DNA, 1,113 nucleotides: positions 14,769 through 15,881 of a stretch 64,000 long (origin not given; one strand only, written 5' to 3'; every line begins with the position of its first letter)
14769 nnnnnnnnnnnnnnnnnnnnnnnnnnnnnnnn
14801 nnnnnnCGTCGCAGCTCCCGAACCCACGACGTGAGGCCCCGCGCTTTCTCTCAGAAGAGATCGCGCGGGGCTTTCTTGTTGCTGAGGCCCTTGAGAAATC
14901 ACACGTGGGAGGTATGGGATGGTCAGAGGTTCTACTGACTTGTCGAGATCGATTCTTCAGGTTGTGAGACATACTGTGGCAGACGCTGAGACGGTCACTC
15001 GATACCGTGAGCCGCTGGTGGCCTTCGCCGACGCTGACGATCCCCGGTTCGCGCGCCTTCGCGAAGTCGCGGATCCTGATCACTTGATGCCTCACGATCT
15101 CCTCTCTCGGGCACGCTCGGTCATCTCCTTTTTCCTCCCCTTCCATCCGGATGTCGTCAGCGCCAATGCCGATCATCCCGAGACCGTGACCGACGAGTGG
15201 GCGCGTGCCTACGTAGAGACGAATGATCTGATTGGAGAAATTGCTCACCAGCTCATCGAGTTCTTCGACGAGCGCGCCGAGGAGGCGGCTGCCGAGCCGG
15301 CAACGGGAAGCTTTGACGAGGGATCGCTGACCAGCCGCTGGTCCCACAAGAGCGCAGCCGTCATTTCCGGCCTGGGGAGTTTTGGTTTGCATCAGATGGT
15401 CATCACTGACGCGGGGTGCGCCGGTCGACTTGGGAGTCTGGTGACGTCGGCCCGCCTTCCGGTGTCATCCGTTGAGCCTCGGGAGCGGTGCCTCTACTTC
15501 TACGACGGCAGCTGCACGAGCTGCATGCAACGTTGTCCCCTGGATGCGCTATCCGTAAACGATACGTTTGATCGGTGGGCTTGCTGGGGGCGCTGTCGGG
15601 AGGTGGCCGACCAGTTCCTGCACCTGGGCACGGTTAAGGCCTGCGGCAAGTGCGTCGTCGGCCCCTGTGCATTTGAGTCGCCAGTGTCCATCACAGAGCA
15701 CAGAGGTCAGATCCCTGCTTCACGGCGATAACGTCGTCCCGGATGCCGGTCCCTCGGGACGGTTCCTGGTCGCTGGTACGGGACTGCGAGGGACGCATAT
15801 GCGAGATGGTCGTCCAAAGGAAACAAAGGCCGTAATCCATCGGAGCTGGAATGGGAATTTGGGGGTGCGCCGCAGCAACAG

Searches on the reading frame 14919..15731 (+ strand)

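Call 7: search_protein_families(library=pfam, proteins=[window:14919-15731:+])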
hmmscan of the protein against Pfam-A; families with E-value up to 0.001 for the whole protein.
window:14919-15731:+ (270 aa): 0 families

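Call 8: search_protein_families(library=ncbifam, proteins=[window:14919-15731:+])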
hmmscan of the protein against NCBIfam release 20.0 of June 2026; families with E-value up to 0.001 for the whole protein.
window:14919-15731:+ (270 aa): 1 family
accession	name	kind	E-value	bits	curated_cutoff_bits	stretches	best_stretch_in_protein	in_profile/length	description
TIGR00276.1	TIGR00276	equivalog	6.5e-09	35.2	200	1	54-222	49-207/337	tRNA epoxyqueuosine(34) reductase QueG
